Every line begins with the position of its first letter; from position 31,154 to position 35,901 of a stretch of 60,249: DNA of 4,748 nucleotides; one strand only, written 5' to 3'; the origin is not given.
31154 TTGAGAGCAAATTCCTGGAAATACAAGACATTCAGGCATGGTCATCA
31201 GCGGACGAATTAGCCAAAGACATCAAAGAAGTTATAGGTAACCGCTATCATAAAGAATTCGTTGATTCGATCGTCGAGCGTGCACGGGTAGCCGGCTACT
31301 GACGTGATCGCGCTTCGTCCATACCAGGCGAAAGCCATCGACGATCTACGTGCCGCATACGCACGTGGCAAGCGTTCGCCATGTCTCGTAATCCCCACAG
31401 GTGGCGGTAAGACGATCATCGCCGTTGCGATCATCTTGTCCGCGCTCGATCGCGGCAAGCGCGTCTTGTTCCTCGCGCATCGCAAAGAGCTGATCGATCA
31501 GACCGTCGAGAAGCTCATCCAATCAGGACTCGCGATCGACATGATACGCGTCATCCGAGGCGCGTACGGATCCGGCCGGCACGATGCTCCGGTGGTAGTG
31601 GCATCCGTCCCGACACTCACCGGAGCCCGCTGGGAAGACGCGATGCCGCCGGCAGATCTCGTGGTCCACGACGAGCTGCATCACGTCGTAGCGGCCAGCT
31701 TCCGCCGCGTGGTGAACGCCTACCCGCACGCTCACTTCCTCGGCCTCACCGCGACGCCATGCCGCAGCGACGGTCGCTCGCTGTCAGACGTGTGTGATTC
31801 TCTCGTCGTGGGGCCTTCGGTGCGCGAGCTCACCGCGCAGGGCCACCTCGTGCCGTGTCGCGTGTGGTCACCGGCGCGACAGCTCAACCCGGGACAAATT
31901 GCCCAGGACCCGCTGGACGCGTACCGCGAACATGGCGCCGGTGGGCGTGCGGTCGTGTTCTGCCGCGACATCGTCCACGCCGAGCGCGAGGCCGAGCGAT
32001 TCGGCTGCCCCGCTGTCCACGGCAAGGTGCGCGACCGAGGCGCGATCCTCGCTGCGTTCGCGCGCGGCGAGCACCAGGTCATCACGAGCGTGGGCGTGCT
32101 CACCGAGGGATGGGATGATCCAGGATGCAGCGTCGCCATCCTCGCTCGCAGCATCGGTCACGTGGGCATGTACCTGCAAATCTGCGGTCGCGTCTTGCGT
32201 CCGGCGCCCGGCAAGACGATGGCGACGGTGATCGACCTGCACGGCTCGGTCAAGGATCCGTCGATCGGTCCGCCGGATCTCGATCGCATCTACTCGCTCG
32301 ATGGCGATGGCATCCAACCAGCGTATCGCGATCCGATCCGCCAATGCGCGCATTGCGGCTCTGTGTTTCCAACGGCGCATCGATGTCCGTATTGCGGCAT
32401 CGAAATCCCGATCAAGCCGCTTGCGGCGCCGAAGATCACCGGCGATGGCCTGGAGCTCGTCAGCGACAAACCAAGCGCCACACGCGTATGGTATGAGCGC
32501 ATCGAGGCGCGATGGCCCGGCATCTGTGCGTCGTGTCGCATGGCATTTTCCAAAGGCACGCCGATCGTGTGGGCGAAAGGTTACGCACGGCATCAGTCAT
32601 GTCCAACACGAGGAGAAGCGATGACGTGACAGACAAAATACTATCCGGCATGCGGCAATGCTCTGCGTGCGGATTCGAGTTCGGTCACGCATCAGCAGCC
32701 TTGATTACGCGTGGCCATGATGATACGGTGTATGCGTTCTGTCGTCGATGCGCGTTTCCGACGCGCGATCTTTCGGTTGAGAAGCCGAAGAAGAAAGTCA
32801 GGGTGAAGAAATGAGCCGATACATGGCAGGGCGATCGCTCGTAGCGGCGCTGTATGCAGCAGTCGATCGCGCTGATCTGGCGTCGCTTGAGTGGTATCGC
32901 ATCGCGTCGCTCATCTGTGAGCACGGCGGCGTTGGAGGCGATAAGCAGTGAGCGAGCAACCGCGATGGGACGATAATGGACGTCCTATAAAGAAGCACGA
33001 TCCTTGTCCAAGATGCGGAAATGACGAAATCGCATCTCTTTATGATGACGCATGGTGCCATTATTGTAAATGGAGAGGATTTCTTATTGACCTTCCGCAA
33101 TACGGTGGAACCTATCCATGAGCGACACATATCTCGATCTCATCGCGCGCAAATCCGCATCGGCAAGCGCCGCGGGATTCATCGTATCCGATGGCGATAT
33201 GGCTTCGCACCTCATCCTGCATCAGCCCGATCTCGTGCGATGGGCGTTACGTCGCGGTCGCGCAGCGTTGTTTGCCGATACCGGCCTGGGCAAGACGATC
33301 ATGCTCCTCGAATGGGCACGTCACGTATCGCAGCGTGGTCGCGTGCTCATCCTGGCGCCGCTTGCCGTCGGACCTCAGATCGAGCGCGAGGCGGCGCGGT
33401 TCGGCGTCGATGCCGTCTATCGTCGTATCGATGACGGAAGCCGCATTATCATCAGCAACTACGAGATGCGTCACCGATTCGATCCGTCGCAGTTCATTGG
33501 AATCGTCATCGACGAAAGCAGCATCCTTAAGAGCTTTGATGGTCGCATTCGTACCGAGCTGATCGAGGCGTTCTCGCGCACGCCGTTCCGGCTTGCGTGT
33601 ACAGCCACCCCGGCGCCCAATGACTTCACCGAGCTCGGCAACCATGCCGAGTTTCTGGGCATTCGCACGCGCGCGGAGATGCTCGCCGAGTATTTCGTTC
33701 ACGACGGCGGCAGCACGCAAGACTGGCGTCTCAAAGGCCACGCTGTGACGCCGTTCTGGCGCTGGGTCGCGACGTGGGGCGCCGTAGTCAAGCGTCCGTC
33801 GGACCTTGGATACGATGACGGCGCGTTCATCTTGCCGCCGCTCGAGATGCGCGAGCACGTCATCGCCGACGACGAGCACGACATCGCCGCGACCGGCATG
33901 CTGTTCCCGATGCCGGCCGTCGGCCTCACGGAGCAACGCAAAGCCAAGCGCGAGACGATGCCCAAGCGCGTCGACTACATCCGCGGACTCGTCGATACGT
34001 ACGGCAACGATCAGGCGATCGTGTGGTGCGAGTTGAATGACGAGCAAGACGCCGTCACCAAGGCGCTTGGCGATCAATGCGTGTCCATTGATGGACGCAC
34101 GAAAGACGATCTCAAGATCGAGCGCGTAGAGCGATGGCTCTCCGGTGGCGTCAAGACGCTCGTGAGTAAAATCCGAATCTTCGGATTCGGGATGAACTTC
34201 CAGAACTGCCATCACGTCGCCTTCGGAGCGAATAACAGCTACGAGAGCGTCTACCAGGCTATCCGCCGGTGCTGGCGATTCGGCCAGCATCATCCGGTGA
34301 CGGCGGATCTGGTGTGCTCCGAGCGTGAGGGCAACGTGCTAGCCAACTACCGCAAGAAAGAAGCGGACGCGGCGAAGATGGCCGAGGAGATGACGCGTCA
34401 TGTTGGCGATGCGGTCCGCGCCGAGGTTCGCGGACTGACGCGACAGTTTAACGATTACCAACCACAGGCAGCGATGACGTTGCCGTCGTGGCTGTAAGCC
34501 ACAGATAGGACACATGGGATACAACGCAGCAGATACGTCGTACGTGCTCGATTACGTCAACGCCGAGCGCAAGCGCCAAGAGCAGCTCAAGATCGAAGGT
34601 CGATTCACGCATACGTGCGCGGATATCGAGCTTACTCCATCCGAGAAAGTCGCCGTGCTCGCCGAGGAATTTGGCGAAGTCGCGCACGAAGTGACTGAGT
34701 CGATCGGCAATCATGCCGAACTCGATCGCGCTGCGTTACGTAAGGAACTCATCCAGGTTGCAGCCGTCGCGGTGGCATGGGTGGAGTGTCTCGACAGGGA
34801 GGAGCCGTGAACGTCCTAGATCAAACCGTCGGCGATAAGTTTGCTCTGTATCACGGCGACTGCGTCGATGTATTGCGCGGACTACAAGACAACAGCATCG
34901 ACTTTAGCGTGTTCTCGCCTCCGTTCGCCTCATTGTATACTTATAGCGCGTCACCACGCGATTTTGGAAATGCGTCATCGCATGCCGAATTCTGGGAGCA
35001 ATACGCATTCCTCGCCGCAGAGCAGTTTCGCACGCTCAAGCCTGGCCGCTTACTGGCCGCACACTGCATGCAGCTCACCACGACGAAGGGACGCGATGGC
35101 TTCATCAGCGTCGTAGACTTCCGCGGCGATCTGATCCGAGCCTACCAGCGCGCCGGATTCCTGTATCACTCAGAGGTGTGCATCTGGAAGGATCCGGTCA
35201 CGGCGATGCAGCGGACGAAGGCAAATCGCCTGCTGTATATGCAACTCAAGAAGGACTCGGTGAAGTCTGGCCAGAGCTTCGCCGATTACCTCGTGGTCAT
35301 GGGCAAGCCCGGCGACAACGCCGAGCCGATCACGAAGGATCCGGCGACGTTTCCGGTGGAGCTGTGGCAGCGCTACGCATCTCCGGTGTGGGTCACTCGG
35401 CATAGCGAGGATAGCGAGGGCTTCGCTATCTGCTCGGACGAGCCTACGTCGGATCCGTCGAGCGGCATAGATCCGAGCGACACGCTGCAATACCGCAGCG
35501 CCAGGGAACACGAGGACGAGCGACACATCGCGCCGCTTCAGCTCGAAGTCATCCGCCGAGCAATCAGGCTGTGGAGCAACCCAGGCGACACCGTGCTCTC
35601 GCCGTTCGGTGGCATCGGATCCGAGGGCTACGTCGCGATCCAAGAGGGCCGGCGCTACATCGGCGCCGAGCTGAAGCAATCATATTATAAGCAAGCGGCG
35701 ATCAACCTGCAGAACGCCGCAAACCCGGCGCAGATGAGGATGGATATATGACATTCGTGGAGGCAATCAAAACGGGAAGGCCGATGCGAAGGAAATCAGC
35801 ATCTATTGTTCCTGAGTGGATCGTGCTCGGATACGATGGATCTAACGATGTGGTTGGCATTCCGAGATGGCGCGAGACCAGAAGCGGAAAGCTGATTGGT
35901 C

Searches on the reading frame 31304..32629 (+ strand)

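Call 13: search_protein_families(library=pfam, proteins=[window:31304-32629:+], max_evalue=0.001)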
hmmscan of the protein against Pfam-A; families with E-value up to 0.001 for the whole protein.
window:31304-32629:+ (441 aa): 5 families
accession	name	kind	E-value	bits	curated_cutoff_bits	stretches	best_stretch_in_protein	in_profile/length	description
PF04851.21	ResIII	-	6e-28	98.3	22.5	1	2-153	2-163/164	Type III restriction enzyme, res subunit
PF00270.35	DEAD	-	1.2e-12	48.3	26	1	5-152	1-160/167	DEAD/DEAH box helicase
PF00271.37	Helicase_C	-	5.1e-10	40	23.5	1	209-299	11-108/110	Helicase conserved C-terminal domain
PF18766.7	SWI2_SNF2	-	0.00031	20.9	26.7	1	31-162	26-165/221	SWI2/SNF2 ATPase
PF01695.23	IstB_IS21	-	0.00068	19.6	24.1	1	10-60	78-129/238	IstB-like ATP binding protein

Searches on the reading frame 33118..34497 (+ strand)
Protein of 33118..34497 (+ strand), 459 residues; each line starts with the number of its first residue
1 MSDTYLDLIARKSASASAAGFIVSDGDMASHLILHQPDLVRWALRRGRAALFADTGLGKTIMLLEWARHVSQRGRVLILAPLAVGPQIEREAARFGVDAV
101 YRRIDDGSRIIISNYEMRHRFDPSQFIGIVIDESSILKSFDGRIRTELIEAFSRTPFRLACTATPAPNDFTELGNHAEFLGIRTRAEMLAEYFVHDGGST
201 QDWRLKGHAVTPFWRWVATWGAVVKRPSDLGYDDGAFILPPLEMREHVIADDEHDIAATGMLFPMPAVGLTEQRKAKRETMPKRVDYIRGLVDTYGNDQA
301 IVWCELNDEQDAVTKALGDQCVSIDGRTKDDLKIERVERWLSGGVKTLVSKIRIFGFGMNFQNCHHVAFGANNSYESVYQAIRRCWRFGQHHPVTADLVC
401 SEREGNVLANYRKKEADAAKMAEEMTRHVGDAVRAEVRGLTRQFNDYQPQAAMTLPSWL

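Call 13: search_protein_families(library=pfam, proteins=[window:33118-34497:+], max_evalue=0.001)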
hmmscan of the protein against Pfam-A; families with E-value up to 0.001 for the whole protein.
window:33118-34497:+ (459 aa): 4 families
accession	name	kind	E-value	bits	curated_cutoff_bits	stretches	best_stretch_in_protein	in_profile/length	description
PF00271.37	Helicase_C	-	6e-08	33.4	23.5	1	286-389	4-110/110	Helicase conserved C-terminal domain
PF00176.29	SNF2-rel_dom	-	6.4e-05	22.6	24.9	0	35-182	1-180/290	SNF2-related domain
PF04851.21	ResIII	-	7.7e-05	23.1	22.5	0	46-165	23-162/164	Type III restriction enzyme, res subunit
PF13481.12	AAA_25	-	0.00075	19.6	27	0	43-76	30-62/195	AAA domain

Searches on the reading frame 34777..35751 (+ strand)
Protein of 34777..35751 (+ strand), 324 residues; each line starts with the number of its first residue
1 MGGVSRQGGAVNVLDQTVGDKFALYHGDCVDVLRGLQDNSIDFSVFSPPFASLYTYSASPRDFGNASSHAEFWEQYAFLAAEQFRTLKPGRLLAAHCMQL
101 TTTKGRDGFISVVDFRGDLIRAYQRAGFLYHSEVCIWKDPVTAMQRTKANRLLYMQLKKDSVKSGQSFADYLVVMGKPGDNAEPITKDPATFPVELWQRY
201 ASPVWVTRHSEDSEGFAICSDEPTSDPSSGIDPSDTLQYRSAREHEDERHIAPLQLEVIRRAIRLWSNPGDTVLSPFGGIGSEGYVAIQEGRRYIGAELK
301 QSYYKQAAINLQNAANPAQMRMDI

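Call 13: search_protein_families(library=pfam, proteins=[window:34777-35751:+], max_evalue=0.001)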
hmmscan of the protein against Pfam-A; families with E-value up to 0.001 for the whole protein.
window:34777-35751:+ (324 aa): 1 family
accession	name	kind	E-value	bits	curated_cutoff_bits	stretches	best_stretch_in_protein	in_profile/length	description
PF01555.25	N6_N4_Mtase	-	5.1e-17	63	26.7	1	41-307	1-219/221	DNA methylase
